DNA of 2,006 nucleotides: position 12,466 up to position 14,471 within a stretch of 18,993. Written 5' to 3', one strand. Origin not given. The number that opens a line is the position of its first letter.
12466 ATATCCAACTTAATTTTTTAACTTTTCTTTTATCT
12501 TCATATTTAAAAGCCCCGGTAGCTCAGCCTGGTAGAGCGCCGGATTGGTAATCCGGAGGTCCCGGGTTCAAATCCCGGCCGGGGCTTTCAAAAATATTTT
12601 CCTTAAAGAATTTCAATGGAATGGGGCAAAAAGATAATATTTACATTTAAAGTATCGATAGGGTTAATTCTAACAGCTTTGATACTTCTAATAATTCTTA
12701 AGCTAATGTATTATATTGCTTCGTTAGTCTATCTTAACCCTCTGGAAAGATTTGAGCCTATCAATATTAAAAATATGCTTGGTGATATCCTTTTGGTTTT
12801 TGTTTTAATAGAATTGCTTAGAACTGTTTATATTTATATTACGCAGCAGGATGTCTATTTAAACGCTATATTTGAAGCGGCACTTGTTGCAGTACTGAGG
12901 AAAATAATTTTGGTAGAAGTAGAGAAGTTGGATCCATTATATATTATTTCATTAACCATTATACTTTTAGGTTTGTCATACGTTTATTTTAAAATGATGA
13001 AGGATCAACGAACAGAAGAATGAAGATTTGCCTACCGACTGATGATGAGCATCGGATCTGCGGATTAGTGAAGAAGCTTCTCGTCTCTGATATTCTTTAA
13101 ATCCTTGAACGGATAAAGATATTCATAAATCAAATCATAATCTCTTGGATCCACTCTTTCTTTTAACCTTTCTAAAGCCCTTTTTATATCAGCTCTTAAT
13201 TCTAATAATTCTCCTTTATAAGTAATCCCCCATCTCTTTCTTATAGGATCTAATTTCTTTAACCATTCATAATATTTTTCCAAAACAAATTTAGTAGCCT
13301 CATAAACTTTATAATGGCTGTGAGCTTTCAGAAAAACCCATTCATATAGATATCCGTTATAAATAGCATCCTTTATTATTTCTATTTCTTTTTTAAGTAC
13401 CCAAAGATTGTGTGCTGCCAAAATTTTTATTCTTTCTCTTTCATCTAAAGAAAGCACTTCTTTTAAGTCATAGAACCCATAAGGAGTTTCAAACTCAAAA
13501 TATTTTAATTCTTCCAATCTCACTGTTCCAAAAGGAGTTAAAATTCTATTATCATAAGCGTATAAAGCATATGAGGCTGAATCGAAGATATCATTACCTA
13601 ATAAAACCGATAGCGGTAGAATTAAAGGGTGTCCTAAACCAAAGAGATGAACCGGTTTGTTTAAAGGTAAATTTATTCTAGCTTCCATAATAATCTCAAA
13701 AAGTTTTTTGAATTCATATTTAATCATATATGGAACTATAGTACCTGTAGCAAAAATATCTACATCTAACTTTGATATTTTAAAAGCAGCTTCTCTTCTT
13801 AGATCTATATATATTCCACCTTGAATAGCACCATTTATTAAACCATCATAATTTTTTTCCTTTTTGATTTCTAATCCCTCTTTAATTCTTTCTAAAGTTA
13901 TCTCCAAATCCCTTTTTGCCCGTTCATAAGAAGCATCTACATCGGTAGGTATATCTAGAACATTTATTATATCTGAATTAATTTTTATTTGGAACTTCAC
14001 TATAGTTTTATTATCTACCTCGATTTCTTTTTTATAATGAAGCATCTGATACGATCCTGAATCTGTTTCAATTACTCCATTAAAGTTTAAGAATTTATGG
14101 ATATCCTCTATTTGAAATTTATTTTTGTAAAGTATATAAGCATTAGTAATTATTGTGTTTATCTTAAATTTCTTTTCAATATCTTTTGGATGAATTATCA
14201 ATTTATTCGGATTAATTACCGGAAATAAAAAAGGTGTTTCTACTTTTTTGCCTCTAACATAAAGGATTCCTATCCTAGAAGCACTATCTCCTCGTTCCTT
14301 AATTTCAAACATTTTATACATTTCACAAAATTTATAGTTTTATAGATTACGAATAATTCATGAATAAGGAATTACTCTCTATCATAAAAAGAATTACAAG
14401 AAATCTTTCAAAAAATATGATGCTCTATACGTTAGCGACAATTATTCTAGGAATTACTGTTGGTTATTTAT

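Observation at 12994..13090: Two tandem, unannotated C/D-box sRNA candidates with identical box spacing, sharing one nucleotide, at a convergent gene junction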

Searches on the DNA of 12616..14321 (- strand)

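Call 11: search_rna_families(source=window, start=12900, end=13200, threshold=evalue, max_evalue=10, show_alignments=4)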
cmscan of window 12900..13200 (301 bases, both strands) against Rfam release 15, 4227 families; matches with E-value up to 10: 24.
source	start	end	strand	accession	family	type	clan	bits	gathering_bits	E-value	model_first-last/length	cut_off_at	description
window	13039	13091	+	RF01304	sR5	Gene; snRNA; snoRNA; CD-box;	-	29.1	40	4.3e-05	1-53/53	no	Small nucleolar RNA sR5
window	13038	13092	+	RF01133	sR3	Gene; snRNA; snoRNA; CD-box;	-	27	41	3.6e-05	1-55/55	no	Small nucleolar RNA sR3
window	12990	13044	+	RF01152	sR1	Gene; snRNA; snoRNA; CD-box;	-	25.9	45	7.5e-05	1-57/57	no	Small nucleolar RNA sR1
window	13038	13092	+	RF01139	sR2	Gene; snRNA; snoRNA; CD-box;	-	22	42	0.0059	1-57/57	no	Small nucleolar RNA sR2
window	13038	13092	+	RF01312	sR9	Gene; snRNA; snoRNA; CD-box;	-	21.7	36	0.032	1-55/55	no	Small nucleolar RNA sR9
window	12982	13050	+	RF00477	snosnR66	Gene; snRNA; snoRNA; CD-box;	-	19.9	65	1.2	1-104/104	no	Small nucleolar RNA snR66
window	13038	13093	+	RF00095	snoPyro_CD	Gene; snRNA; snoRNA; CD-box;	CL00132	19.8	45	0.066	1-58/58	no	Pyrococcus C/D box small nucleolar RNA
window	13038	13092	+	RF01123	sR35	Gene; snRNA; snoRNA; CD-box;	-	19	60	0.013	1-57/57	no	Small nucleolar RNA sR35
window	12940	13054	+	RF01486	rli62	Cis-reg;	-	18.9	83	0.29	1-135/135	no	Listeria sRNA rli62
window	13018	13073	+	RF01143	sR16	Gene; snRNA; snoRNA; CD-box;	-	17.3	70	0.43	1-53/53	no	Small nucleolar RNA sR16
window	13097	13198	-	RF01492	rli28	Gene; sRNA;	-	16.4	45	7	1-186/186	no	Listeria sRNA rli28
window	13008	13106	+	RF01211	SNORD124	Gene; snRNA; snoRNA; CD-box;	-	16.1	40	3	1-104/104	no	Small nucleolar RNA SNORD124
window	13112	13151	-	RF00355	snoR28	Gene; snRNA; snoRNA; CD-box;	-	16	45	2.9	1-78/78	no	Small nucleolar RNA snoR28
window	13016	13092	+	RF01513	Afu_335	Gene; snRNA; snoRNA; CD-box;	-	15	50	2.4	1-96/96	no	A. fumigatus snoRNA Afu_335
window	13038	13076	+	RF01140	sR20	Gene; snRNA; snoRNA; CD-box;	-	14.2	44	2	1-56/56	no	Small nucleolar RNA sR20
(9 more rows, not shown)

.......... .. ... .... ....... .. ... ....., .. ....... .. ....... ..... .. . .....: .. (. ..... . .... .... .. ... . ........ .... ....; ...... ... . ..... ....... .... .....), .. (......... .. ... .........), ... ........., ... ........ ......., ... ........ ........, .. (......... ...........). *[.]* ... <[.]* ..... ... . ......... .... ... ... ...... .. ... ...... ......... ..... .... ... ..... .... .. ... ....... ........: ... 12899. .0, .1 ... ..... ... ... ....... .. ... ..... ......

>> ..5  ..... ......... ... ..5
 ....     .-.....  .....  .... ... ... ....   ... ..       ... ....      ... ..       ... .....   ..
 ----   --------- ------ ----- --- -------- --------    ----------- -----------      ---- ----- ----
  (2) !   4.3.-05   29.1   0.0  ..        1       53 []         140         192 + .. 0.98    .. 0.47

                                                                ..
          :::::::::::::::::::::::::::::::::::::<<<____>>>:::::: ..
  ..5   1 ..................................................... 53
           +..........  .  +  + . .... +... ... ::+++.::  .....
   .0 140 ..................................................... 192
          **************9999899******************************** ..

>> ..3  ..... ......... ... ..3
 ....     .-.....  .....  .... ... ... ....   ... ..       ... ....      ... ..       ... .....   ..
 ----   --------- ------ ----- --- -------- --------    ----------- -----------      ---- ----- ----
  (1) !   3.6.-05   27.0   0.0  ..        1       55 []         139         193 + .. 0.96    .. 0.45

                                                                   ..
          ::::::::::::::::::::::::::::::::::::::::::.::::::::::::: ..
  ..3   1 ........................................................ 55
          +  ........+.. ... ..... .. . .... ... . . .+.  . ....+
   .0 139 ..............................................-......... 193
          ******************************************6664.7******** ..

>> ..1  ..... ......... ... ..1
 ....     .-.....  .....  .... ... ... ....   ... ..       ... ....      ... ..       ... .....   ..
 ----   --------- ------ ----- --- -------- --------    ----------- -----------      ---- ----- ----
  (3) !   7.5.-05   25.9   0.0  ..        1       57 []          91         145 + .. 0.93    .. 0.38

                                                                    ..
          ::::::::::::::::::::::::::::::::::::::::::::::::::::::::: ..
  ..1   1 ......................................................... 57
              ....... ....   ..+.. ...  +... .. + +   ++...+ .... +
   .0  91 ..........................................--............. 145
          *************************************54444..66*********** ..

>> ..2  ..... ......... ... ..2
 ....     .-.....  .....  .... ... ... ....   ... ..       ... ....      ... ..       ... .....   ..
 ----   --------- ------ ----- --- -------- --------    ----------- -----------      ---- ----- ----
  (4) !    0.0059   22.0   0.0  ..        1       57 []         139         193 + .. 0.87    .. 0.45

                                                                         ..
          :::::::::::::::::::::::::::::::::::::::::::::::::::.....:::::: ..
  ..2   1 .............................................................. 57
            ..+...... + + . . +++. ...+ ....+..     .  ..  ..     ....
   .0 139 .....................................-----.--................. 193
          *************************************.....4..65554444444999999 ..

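Call 15: search_rna_families(sources=[L002, L003, L004, L001], threshold=gathering)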
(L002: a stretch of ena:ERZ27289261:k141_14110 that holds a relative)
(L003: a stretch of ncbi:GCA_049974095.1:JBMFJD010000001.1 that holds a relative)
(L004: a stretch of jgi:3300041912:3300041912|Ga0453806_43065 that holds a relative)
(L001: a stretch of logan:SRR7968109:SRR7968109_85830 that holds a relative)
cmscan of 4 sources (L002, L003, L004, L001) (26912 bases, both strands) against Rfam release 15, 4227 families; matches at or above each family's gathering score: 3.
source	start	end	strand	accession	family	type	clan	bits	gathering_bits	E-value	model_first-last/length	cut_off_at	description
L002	2464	3949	+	RF01959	SSU_rRNA_archaea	Gene; rRNA;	CL00111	1410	50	0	1-1478/1478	no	Archaeal small subunit ribosomal RNA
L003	2458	3949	+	RF01959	SSU_rRNA_archaea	Gene; rRNA;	CL00111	1347.3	50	0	1-1478/1478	no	Archaeal small subunit ribosomal RNA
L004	1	646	+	RF01959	SSU_rRNA_archaea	Gene; rRNA;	CL00111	617.3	50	2.8e-180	825-1478/1478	5'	Archaeal small subunit ribosomal RNA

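Call 33: search_rna_families(sources=[L005, L007, L011], threshold=gathering)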
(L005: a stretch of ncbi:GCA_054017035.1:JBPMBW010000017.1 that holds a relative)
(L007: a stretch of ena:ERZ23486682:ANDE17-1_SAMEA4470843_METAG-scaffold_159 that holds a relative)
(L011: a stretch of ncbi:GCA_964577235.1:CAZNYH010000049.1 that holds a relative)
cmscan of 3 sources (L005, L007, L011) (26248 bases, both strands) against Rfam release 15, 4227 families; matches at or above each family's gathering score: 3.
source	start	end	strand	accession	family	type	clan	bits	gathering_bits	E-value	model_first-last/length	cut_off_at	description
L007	7453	10399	+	RF02540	LSU_rRNA_archaea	Gene; rRNA;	CL00112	2546.4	50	0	1-2931/2987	3'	Archaeal large subunit ribosomal RNA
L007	1985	2228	+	RF00373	RNaseP_arch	Gene; ribozyme;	CL00002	86.1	84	8.6e-23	1-288/288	no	Archaeal RNase P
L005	4896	4967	+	RF00005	tRNA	Gene; tRNA;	CL00001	71.6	29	4.6e-14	1-71/71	no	tRNA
